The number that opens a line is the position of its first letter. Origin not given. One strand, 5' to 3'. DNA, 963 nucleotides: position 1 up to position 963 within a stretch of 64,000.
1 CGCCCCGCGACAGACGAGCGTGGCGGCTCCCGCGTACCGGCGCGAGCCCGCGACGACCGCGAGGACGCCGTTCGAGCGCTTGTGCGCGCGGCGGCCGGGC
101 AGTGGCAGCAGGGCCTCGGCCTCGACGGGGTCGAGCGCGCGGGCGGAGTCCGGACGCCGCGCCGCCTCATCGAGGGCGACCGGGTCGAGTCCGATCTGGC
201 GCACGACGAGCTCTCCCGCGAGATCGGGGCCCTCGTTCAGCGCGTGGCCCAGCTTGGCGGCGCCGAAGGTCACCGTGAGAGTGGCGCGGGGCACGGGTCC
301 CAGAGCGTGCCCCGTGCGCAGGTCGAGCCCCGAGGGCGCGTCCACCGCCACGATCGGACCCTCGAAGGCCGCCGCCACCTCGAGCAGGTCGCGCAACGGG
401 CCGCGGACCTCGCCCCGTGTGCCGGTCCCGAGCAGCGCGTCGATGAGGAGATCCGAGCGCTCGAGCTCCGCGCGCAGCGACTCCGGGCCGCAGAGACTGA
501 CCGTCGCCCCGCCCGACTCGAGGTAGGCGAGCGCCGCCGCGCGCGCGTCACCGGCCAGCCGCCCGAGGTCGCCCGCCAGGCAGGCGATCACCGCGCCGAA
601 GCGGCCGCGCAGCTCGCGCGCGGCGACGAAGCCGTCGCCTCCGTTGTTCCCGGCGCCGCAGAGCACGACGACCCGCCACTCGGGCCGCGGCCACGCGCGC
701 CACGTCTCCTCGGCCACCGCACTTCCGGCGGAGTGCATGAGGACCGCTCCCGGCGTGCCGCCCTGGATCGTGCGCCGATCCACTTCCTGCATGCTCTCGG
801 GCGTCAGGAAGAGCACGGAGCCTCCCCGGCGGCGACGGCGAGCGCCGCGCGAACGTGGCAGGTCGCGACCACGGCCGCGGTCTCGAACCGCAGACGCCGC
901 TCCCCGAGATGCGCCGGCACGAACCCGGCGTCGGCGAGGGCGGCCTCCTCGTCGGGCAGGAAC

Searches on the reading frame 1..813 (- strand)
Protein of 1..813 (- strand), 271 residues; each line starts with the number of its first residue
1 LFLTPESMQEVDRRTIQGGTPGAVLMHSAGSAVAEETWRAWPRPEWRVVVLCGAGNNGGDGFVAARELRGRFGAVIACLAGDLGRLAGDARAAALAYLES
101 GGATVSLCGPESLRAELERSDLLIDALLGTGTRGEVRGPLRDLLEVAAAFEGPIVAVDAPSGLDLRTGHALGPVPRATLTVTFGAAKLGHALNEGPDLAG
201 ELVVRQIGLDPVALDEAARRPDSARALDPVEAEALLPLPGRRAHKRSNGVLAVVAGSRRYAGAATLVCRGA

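Call 63: search_protein_families(library=pfam, alignment_id=A2, max_evalue=0.01)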
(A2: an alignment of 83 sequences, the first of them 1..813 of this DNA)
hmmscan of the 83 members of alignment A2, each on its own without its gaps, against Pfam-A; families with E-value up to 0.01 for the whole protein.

A. member 1, window:1-813:- (271 aa): 1 family
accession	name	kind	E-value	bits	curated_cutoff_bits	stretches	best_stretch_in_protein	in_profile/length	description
PF03853.21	YjeF_N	-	7.1e-40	137.2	24.9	1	23-189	2-169/169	YjeF-related protein N-terminus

B. families by the number of members that match (of 83 scanned): 39 families (the first 25 are shown)
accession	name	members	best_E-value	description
PF00676.26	E1_dh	1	1.5e-98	Dehydrogenase E1 component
PF00198.28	2-oxoacid_dh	1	1.1e-87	2-oxoacid dehydrogenases acyltransferase (catalytic domain)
PF02481.21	DNA_processg_A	1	4.8e-68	DNA recombination-mediator protein A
PF01018.28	GTP1_OBG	1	3.7e-63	GTP1/OBG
PF01628.27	HrcA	1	2.8e-50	HrcA protein C terminal domain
PF01556.23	DnaJ_C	1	1.4e-44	DnaJ C terminal domain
PF02779.29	Transket_pyr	1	1.8e-44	Transketolase, pyrimidine binding domain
PF02780.25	Transketolase_C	1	4.8e-42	Transketolase, C-terminal domain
PF03853.21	YjeF_N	1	7.1e-40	YjeF-related protein N-terminus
PF01427.22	Peptidase_M15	1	4.6e-35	D-ala-D-ala dipeptidase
PF04452.19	Methyltrans_RNA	1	1.1e-27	RNA methyltransferase domain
PF00226.36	DnaJ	1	1.3e-27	DnaJ domain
PF00534.26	Glycos_transf_1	1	7.8e-26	Glycosyl transferases group 1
PF13692.12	Glyco_trans_1_4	1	1.4e-25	Glycosyl transferases group 1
PF00364.28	Biotin_lipoyl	1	7.1e-23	Biotin-requiring enzyme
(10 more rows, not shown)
